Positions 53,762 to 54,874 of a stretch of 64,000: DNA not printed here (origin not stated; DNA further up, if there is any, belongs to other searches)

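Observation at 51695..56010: Radical-SAM/SPASM maturase with an N-terminal RRE-like extension, translationally coupled to hutU and two unknown proteins; no obvious precursor peptide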

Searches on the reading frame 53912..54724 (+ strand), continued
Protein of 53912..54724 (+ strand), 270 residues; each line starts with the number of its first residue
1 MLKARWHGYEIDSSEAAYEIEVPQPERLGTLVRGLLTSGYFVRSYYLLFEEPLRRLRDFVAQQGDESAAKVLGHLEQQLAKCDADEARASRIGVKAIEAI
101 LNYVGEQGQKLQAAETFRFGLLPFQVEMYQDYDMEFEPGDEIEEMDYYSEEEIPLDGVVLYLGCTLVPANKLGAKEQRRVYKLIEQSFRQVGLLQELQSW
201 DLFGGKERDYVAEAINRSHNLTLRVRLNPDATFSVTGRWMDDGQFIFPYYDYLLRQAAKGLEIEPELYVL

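Call 56: find_encoding_contigs(protein=P0257, flank=8000, max_places=2)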
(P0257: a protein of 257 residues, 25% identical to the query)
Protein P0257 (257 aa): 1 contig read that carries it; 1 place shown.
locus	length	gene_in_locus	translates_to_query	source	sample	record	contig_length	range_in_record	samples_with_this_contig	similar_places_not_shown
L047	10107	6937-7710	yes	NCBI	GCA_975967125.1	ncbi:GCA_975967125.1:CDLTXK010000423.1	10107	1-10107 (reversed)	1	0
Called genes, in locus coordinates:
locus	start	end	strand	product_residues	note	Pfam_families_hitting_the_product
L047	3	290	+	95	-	?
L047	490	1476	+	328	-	PF06325:PrmA, PF05175:MTS, PF01135:PCMT (weak), PF02353:CMAS (weak), PF10294:Methyltransf_16 (weak), PF02475:TRM5-TYW2_MTfase, PF13847:Methyltransf_31, PF13649:Methyltransf_25, +3 more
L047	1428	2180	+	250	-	PF20260:PUA_4 (weak), PF04452:Methyltrans_RNA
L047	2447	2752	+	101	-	-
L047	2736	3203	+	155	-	PF13470:PIN_3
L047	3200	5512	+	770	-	PF13289:SIR2_2, PF13191:AAA_16 (weak), PF20703:nSTAND1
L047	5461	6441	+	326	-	PF03781:FGE-sulfatase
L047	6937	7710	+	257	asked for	-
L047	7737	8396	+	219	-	-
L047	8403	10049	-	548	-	PF00753:Lactamase_B, PF23023:Anti-Pycsar_Apyc1 (faint), PF12706:Lactamase_B_2, PF22505:RNase_J_b_CASP, PF07521:RMMBL, PF17770:RNase_J_C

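Call 67: search_protein_families(library=padloc, proteins=[window:53912-54724:+], max_evalue=0.01)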
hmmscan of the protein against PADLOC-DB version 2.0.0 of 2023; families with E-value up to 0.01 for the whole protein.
window:53912-54724:+ (270 aa): 0 families

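Call 68: search_solved_structures(query=A2, max_evalue=10)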
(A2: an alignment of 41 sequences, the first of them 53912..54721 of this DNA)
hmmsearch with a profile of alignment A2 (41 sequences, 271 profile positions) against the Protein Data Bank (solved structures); distinct sequences matched with E-value up to 10: 6.
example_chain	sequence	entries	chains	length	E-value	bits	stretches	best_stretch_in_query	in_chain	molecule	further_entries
6f1s_A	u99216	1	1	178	0.44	13.3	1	73-122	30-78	CglIIR protein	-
8azw_t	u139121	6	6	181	0.76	12.5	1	65-117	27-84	uL5 (60S ribosomal protein L11) | 60S ribosomal protein L11-1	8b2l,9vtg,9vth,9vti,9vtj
7qiw_M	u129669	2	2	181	0.78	12.4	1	65-117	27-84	60S ribosomal protein uL5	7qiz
8ip8_EA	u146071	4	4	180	0.95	12.2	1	65-117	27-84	60S ribosomal protein uL5 | 60S ribosomal protein L11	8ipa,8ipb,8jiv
5xxb_J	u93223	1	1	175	1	12.1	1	65-132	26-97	Ribosomal protein uL5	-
9h3g_BU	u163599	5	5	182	1.2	11.8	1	64-117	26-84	Large ribosomal subunit protein uL5z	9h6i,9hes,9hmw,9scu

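Call 71: fold_search(model_id=the predicted structure, library=pdb)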
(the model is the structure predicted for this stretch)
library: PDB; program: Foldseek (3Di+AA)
matches with E <= 10: 737; with E <= 0.001: 0
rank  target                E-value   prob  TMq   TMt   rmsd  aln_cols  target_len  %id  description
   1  9q72                  7.2e-02  0.16  0.19  0.26  18.7       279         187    9  Trypanosoma brucei EIF4E5 translation initiation factor in complex with cap-4 (released 2025-11-26)
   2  5l2f_A                1.2e-01  0.08  0.16  0.18  16.1       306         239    9  High Resolution Structure of Acinetobacter baumannii beta-lactamase OXA-51 I129L/K83D bound to doripenem (released 2016-09-28)
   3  5dvy                  1.4e-01  0.06  0.15  0.08  22.8       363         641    9  2.95 Angstrom Crystal Structure of the Dimeric Form of Penicillin Binding Protein 2 Prime from Enterococcus faecium (released 2015-10-07)
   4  7tbx_B                1.9e-01  0.08  0.16  0.19  14.8       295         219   11  Crystal structure of D179Y KPC-2 beta-lactamase (released 2022-03-02)
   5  9nsw                  2.1e-01  0.06  0.15  0.16  15.6       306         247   10  apo-OXA-23, pH 7.5 (released 2025-08-06)
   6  8f3m                  2.3e-01  0.03  0.12  0.07  21.7       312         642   10  Crystal structure of Penicillin Binding Protein 5 (PBP5) T485A variant with S466 insertion apo form from Enterococcus fa (released 2023-07-05)
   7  6o7z                  2.5e-01  0.14  0.19  0.26  15.7       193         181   13  Trypanosoma cruzi EIF4E5 translation initiation factor in complex with cap-1 (released 2019-05-01)
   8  9nsx                  2.6e-01  0.06  0.17  0.18  15.7       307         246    9  OXA-23-NA-1-157, 3 minute soak (released 2025-08-06)
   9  8f3q                  3.2e-01  0.04  0.13  0.08  21.3       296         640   10  Crystal structure of Penicillin Binding Protein 5 (PBP5) Y460A variant apo form from Enterococcus faecium (released 2023-07-05)
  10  5kzh_B                3.4e-01  0.06  0.16  0.18  15.8       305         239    8  High Resolution Structure of Acinetobacter baumannii beta-lactamase OXA-51 (released 2016-08-17)
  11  8f3t                  3.6e-01  0.04  0.14  0.08  21.4       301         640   11  Crystal structure of Penicillin Binding Protein 5 (PBP5) T485M T499I V629E variant apo form from Enterococcus faecium (released 2023-07-05)
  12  6n6w                  4.0e-01  0.05  0.17  0.18  16.0       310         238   10  OXA-23 mutant F110A/M221A neutral pH form (released 2018-12-19)
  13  8xk7_A                4.0e-01  0.05  0.15  0.09  21.2       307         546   10  binary complex of DNA polymerase SFM4-3 recognizing C2 methyoxy nucleotide (released 2024-11-27)
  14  5wi3_B                4.0e-01  0.04  0.16  0.17  16.3       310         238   11  Structure of Acinetobacter baumannii carbapenemase OXA-239 K82D bound to cefotaxime (released 2017-12-27)
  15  6mka                  4.2e-01  0.03  0.14  0.08  22.7       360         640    9  Crystal structure of penicillin binding protein 5 (PBP5) from Enterococcus faecium in the open conformation (released 2018-10-31)
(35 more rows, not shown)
